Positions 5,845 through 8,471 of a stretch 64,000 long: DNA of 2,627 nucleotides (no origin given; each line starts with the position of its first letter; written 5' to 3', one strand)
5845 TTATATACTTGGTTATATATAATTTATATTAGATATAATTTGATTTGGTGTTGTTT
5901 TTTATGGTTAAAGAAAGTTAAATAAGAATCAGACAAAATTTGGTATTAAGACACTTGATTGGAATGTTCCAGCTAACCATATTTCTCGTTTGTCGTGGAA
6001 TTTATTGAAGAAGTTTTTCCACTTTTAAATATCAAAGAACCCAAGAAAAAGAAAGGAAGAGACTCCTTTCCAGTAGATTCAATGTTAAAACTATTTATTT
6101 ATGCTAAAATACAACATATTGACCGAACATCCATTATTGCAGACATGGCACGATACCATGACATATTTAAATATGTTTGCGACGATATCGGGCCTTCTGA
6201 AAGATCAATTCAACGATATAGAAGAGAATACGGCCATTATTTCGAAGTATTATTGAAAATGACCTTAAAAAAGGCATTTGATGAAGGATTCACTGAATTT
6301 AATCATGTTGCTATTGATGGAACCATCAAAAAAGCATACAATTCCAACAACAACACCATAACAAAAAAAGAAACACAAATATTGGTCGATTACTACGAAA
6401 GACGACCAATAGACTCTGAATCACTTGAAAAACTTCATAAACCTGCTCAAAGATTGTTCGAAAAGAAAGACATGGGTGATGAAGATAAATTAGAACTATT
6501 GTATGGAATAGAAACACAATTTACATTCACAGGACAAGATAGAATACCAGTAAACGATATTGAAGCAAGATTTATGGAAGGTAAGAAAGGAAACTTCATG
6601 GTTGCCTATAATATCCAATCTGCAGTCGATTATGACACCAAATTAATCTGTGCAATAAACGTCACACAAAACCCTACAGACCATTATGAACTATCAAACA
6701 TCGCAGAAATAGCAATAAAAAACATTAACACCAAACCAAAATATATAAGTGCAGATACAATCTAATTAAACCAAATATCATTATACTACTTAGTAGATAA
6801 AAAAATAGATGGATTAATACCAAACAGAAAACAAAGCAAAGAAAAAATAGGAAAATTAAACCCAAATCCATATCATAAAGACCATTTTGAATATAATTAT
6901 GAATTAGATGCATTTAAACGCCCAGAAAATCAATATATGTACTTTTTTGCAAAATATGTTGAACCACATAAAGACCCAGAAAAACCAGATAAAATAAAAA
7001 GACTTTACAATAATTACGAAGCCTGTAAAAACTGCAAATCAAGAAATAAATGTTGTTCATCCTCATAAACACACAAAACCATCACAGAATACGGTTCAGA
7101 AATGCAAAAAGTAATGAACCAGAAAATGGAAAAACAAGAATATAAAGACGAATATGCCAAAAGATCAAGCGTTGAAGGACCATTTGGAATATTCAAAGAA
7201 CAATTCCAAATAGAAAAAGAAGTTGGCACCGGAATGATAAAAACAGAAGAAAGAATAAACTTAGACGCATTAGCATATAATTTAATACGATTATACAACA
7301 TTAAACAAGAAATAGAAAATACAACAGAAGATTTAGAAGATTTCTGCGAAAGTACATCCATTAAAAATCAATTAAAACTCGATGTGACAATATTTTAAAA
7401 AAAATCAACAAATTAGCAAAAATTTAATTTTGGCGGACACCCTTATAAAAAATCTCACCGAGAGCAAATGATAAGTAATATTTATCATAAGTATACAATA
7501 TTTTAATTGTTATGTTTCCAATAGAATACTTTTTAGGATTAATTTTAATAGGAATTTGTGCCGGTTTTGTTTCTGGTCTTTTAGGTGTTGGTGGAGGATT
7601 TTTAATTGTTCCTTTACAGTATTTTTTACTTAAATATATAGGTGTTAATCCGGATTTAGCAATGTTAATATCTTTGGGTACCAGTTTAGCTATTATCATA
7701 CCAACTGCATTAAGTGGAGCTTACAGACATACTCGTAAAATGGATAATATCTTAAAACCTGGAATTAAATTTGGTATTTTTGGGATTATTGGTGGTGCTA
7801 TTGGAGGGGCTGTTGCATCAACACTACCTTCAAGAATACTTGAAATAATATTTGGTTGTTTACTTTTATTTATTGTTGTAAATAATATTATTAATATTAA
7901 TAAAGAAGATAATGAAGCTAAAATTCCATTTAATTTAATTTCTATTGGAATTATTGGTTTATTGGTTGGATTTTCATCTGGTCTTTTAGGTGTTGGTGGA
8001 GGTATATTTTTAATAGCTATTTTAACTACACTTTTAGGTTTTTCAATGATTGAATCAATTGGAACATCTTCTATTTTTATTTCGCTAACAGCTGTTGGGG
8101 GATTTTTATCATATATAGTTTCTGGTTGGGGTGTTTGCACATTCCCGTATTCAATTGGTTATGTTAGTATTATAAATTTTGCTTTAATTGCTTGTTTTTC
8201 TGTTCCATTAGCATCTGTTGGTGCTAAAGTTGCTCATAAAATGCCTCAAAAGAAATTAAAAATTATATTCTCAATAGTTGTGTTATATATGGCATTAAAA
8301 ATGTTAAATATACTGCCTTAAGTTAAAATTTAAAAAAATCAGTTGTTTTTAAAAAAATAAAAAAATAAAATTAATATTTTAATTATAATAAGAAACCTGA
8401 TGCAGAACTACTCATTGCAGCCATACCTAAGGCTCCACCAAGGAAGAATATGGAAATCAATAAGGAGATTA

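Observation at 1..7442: Accessory island: KAP NTPase followed by three HEPN-motif proteins, closed by an HNH remnant and a dead IS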

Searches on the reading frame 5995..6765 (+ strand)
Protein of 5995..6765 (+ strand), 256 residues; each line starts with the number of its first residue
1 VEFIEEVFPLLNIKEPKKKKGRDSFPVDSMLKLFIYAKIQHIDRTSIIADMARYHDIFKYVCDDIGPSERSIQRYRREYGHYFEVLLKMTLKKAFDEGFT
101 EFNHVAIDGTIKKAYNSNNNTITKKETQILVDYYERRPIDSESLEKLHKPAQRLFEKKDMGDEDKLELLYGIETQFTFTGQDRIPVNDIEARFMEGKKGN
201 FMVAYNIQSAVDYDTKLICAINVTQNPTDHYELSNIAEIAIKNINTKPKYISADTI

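Call 3: search_protein_families(library=pfam, proteins=[window:5995-6765:+], max_evalue=1)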
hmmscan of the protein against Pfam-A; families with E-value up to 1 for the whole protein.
window:5995-6765:+ (256 aa): 2 families
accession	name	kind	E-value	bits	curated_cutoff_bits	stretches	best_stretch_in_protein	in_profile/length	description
PF05598.16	DUF772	-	1.5e-06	28.5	23.1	1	21-88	1-72/74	Transposase domain (DUF772)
PF08847.16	Crr6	-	0.088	12.9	25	1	208-245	25-62/150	Chlororespiratory reduction 6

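Call 5: search_protein_families(library=ncbifam, proteins=[window:5995-6765:+], max_evalue=1)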
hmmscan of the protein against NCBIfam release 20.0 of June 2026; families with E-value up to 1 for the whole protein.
window:5995-6765:+ (256 aa): 4 families
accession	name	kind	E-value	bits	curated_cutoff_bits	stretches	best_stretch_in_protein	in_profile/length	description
NF033551.1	transpos_IS1182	equivalog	4.4e-32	111.6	270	1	13-255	40-319/488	IS1182 family transposase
NF033581.1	transpos_IS5_4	equivalog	0.00057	19.3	140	1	14-225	24-175/285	IS5 family transposase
NF033593.1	transpos_ISNCY_1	equivalog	0.00062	18.6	325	1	16-111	41-139/444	ISNCY family transposase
NF005251.0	PRK06762.1-1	equivalog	0.12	12.3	183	0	17-65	119-167/171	hypothetical protein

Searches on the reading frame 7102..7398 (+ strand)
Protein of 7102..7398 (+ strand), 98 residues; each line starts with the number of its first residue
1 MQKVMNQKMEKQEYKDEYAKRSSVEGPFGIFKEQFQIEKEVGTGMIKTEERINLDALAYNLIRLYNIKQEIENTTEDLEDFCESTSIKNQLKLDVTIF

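Call 3: search_protein_families(library=pfam, proteins=[window:7102-7398:+], max_evalue=1)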
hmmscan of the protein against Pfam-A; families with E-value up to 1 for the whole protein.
window:7102-7398:+ (98 aa): 4 families
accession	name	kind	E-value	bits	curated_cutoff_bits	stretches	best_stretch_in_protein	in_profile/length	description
PF13751.12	DDE_Tnp_1_6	-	8e-08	33.1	25.1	1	2-64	61-124/125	Transposase DDE domain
PF01609.27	DDE_Tnp_1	-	0.00017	21.8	23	1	7-61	146-200/200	Transposase DDE domain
PF13586.12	DDE_Tnp_1_2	-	0.0046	17.8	29.2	1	7-41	32-65/86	Transposase DDE domain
PF13701.12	DDE_Tnp_1_4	-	0.14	10.8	34.7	1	8-63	316-371/435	Transposase DDE domain group 1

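Call 5: search_protein_families(library=ncbifam, proteins=[window:7102-7398:+], max_evalue=1)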
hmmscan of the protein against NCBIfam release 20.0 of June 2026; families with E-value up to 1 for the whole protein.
window:7102-7398:+ (98 aa): 6 families
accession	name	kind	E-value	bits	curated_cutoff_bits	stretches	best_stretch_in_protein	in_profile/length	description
NF033551.1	transpos_IS1182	equivalog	7.5e-09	35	270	1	3-66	423-487/488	IS1182 family transposase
NF033581.1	transpos_IS5_4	equivalog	1.7e-05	24.4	140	1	8-61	231-284/285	IS5 family transposase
NF033578.1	transpos_IS5_1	equivalog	0.00023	20.4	275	1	6-65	358-417/419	IS5 family transposase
NF033593.1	transpos_ISNCY_1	equivalog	0.00044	19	325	1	6-65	383-443/444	ISNCY family transposase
NF033520.1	transpos_IS982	equivalog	0.00051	19.7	130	1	5-62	185-242/243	IS982 family transposase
NF033539.1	transpos_IS1380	equivalog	0.14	10.8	180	1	10-64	320-374/419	IS1380 family transposase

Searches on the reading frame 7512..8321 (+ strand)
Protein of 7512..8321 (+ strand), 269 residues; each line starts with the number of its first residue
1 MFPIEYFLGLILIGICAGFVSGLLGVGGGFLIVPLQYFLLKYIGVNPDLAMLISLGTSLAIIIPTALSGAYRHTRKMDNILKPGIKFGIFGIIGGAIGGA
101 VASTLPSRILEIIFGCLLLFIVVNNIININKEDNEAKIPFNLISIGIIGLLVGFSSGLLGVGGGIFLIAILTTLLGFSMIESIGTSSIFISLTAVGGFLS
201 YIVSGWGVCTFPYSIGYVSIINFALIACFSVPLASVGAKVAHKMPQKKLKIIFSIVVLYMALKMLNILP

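Call 11: find_encoding_contigs(protein=window:7512-8321:+, flank=10000, max_places=10)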
Protein window:7512-8321:+ (269 aa): 5 contigs read that carry it; 4 places shown.
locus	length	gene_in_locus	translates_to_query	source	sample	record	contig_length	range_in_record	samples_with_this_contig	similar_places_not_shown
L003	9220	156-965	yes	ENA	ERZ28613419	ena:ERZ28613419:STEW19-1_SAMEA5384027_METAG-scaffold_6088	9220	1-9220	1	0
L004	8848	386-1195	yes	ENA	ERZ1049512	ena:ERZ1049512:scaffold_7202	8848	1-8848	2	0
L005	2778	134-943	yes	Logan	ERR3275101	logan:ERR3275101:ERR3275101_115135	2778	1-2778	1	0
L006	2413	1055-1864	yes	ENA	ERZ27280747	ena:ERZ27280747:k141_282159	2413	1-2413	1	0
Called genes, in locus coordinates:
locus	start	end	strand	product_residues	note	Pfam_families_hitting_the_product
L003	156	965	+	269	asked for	PF01925:TauE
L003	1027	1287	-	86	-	PF09685:MamF_MmsF (weak)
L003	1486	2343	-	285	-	-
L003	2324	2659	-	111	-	PF01906:YbjQ_1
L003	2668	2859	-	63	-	PF09889:DUF2116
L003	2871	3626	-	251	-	PF01026:TatD_DNase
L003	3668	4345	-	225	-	PF00696:AA_kinase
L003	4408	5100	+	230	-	PF00881:Nitroreductase (faint), PF14512:TM1586_NiRdase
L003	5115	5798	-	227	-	PF00230:MIP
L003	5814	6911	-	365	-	-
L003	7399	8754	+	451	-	PF02415:Chlam_PMP (faint)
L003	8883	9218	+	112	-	?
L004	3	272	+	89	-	?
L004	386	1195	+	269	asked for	PF01925:TauE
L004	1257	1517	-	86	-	PF09685:MamF_MmsF (weak)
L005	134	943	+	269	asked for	PF01925:TauE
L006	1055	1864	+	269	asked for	PF01925:TauE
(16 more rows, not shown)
